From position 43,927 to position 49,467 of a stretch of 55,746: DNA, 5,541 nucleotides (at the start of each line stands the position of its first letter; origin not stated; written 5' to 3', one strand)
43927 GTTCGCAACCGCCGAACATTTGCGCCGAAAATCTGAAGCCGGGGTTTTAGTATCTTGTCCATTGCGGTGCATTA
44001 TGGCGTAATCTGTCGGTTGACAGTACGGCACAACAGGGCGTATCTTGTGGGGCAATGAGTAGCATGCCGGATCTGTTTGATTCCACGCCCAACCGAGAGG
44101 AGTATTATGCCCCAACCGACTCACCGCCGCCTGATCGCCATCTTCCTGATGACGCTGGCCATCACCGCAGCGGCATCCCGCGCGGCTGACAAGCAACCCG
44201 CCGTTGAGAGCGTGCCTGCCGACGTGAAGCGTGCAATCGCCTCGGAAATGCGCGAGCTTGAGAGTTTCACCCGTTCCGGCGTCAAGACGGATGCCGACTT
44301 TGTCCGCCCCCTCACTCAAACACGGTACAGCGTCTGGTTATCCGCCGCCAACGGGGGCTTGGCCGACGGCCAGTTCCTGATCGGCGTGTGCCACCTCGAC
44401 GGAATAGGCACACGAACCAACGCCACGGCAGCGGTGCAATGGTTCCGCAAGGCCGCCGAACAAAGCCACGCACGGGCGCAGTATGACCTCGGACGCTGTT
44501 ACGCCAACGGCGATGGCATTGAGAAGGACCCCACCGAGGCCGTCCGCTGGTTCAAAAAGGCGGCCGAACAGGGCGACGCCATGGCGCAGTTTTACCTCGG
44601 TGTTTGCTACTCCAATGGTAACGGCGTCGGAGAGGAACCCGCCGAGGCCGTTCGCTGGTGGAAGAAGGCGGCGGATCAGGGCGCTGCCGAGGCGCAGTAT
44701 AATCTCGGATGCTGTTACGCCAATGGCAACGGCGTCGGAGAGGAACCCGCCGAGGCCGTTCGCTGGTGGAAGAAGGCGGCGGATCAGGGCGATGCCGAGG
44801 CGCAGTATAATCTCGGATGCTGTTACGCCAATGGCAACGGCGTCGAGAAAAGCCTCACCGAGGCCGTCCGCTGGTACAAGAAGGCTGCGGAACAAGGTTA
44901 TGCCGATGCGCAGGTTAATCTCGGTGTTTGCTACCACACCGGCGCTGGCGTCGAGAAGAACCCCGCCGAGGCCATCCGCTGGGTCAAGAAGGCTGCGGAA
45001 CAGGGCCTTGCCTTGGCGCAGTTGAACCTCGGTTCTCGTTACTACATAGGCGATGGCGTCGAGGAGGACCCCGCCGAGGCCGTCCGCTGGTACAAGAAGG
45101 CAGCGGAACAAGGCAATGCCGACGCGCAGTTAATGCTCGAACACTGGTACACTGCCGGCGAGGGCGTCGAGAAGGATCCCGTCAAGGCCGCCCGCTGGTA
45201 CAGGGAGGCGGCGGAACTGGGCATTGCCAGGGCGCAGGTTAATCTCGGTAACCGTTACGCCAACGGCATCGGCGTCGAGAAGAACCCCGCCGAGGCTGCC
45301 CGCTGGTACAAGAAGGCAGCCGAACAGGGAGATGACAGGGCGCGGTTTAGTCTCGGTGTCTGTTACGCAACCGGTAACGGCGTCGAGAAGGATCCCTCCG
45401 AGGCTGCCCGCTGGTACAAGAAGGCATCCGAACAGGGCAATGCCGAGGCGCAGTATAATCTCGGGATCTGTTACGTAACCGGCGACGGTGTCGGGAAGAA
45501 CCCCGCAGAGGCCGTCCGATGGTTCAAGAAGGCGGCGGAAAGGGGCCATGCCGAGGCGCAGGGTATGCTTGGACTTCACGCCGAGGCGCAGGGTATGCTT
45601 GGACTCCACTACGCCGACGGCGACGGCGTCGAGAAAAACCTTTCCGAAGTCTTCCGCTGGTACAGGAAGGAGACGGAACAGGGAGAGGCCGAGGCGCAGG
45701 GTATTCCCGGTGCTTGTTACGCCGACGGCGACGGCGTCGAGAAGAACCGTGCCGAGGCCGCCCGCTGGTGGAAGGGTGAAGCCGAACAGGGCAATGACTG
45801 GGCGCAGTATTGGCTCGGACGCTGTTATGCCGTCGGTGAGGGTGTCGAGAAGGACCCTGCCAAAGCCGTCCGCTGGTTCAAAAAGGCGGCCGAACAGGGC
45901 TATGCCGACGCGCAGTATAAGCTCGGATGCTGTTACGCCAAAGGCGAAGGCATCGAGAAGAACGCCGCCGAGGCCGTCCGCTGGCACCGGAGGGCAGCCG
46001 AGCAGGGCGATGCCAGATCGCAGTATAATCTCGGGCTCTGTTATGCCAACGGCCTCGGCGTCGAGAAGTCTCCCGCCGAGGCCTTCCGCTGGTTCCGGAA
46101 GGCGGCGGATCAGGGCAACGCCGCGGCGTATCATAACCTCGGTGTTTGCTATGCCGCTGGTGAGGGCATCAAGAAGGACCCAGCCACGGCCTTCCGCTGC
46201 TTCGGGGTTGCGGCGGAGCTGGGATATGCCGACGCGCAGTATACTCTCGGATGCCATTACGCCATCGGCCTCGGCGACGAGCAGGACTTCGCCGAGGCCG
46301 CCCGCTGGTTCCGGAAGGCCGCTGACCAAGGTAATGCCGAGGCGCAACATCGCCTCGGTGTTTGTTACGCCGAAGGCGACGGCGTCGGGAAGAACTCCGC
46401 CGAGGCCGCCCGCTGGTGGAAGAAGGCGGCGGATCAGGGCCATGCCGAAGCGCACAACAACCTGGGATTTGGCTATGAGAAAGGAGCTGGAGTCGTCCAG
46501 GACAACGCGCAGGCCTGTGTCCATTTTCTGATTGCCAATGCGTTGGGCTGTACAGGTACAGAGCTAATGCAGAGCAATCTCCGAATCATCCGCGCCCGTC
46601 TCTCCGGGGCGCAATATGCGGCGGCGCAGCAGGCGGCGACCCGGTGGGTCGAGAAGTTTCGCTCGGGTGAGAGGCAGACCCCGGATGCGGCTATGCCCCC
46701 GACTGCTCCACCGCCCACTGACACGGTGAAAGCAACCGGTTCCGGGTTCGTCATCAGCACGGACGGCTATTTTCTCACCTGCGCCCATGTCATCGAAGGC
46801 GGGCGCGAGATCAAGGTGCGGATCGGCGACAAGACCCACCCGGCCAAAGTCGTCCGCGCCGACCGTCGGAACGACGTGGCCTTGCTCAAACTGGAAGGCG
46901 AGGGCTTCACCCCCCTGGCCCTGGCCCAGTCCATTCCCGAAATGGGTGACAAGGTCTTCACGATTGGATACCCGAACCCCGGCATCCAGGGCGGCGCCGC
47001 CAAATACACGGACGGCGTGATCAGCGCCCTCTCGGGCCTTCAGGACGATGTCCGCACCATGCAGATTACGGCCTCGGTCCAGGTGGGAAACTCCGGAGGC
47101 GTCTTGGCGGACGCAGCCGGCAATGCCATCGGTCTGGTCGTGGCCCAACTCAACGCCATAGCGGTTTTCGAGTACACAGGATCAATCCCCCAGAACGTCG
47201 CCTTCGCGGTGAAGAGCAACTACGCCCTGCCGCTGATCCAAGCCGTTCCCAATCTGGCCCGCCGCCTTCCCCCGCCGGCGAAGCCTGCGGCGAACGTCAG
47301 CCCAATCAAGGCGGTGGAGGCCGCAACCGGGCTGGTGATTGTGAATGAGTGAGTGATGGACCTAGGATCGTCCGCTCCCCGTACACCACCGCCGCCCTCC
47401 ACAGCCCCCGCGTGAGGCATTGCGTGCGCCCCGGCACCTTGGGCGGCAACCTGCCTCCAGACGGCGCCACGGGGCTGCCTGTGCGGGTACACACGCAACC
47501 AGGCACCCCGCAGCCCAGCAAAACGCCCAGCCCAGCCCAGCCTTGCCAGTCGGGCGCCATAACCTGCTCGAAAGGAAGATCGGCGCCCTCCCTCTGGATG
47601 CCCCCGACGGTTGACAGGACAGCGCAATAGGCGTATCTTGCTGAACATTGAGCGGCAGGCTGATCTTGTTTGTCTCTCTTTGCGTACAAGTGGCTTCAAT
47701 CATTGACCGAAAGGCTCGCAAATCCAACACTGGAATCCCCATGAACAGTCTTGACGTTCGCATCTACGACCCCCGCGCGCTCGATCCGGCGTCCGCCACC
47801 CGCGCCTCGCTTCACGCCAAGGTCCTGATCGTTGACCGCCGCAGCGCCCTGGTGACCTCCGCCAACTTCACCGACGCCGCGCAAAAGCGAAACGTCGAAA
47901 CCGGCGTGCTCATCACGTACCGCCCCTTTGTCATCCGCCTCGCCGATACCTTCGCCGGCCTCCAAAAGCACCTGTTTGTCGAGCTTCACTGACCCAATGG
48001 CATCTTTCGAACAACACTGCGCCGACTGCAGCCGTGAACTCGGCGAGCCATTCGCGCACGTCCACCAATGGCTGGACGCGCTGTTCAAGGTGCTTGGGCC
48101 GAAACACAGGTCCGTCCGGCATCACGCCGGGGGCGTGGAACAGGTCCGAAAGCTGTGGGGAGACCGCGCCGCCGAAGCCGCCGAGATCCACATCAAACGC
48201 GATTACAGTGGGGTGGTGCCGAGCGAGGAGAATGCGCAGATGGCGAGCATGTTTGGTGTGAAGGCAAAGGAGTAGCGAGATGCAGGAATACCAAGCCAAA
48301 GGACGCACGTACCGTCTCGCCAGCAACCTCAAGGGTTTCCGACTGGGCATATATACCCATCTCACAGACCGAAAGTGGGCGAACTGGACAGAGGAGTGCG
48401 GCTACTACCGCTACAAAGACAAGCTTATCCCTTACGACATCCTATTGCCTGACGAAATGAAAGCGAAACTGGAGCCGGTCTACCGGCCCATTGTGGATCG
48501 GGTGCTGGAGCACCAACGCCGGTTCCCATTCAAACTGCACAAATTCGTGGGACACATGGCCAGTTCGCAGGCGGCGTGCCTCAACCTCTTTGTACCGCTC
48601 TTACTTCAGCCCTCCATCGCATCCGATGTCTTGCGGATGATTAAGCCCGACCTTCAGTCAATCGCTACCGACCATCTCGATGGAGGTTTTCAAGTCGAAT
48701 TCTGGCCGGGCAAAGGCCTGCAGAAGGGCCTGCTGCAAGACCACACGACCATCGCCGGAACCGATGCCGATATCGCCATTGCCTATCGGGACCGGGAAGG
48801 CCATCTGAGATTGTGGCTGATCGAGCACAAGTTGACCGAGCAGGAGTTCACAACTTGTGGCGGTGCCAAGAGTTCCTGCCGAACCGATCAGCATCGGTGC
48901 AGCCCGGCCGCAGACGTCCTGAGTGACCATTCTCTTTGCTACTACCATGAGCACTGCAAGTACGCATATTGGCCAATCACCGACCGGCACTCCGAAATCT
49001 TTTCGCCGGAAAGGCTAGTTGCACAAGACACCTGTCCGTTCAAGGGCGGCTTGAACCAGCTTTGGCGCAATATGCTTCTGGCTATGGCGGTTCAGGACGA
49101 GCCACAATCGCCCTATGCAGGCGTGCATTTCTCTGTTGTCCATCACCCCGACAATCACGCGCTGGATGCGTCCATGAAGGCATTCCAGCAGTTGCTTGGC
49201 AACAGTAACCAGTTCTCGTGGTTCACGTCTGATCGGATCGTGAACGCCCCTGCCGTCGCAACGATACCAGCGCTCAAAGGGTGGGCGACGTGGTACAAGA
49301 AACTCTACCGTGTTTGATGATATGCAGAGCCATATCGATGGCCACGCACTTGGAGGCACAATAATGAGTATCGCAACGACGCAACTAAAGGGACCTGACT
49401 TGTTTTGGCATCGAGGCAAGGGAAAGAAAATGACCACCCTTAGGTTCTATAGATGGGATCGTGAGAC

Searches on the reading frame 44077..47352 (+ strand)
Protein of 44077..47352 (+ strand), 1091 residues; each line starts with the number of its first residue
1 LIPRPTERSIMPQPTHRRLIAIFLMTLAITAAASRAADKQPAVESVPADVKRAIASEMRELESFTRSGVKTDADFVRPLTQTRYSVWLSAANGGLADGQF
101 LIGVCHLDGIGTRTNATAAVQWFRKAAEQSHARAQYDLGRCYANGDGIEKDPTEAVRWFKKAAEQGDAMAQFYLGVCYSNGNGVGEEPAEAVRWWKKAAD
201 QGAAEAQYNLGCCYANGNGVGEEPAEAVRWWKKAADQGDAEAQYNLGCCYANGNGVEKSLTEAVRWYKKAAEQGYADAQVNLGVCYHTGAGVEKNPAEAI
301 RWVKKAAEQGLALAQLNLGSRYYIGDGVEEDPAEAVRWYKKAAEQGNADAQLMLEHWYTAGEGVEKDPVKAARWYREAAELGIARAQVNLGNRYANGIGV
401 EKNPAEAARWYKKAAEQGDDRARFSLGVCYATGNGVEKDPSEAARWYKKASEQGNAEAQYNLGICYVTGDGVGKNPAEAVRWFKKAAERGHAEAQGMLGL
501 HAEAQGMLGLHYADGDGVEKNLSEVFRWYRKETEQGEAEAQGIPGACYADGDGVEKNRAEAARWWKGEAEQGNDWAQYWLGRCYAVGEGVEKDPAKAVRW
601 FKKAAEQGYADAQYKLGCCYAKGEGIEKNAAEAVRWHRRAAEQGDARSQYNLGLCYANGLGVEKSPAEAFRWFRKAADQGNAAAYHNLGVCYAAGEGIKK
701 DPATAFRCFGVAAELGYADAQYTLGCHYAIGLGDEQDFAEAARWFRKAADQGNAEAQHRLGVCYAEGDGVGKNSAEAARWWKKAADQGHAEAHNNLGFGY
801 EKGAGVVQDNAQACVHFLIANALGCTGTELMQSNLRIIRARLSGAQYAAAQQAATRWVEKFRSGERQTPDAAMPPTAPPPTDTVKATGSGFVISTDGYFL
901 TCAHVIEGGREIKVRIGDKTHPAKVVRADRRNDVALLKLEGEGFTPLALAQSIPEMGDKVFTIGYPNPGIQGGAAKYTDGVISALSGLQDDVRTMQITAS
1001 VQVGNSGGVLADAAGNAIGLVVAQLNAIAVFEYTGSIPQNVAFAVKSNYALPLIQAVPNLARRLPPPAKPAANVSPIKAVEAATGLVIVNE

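Call 8: search_protein_families(library=padloc, proteins=[window:44077-47352:+], max_evalue=0.00001)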
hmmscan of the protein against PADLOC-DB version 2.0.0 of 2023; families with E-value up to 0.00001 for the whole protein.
window:44077-47352:+ (1091 aa): 5 families
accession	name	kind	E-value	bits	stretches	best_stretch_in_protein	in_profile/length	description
PDLC02959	RT-Protease_XI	-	5.4e-15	53.3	1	883-1023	347-488/510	single gene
PDLC02960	RT-Protease_XI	-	7.2e-15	52.9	1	885-1023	347-485/506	single gene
PDLC00284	PtuA1|PtuA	-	4e-10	37.1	0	592-643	3-54/545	AAA ATPase domain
PDLC03855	LmuA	-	8.7e-08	29.9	1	884-986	14-126/425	-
PDLC02159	Avs1b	-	1.4e-06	24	1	885-968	17-108/1924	-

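Call 9: search_protein_families(library=pfam, proteins=[window:44077-47352:+], max_evalue=0.001)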
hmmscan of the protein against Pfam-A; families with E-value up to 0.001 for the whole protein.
window:44077-47352:+ (1091 aa): 9 families
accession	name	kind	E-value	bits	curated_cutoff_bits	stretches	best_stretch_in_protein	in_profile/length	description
PF08238.18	Sel1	-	4.6e-200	641.5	30.7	17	132-167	1-36/36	Sel1 repeat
PF13365.12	Trypsin_2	-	6.2e-27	95.5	27.6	1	888-1020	1-144/144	Trypsin-like peptidase domain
PF23310.1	TPR_27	-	1.6e-13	50.7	27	0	442-500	14-69/110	Plant tetratrico peptide repeats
PF00089.32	Trypsin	-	1.1e-09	38.9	20.6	1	887-1024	26-198/220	Trypsin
PF13431.12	TPR_17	-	1.9e-09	37.5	24.4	0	677-698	8-25/34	Tetratricopeptide repeat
PF13174.12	TPR_6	-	1.6e-08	35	26.3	0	611-631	1-20/33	Tetratricopeptide repeat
PF20023.5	WSLR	-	0.00019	22.1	27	0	133-158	3-29/39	Wolframin Sel1-like repeat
PF07618.16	DUF1580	-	0.00022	21.2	24.4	0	291-321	11-41/57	Protein of unknown function (DUF1580)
PF07913.16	DUF1678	-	0.00025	21.3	25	0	398-453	2-58/196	Protein of unknown function (DUF1678)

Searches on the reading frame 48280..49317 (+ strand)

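Call 8: search_protein_families(library=padloc, proteins=[window:48280-49317:+], max_evalue=0.00001)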
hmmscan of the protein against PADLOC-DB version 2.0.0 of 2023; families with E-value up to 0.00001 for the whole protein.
window:48280-49317:+ (345 aa): 0 families

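Call 9: search_protein_families(library=pfam, proteins=[window:48280-49317:+], max_evalue=0.001)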
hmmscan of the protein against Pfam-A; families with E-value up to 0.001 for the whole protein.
window:48280-49317:+ (345 aa): 2 families
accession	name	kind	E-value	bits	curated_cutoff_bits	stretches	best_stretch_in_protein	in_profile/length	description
PF22558.3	REase-ARP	-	2e-23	83.8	27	1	38-343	15-266/270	Restriction Endonuclease associating with ARP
PF20796.3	PDDEXK_13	-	1.2e-22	81.1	27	2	222-327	168-275/290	PD-(D/E)XK nuclease superfamily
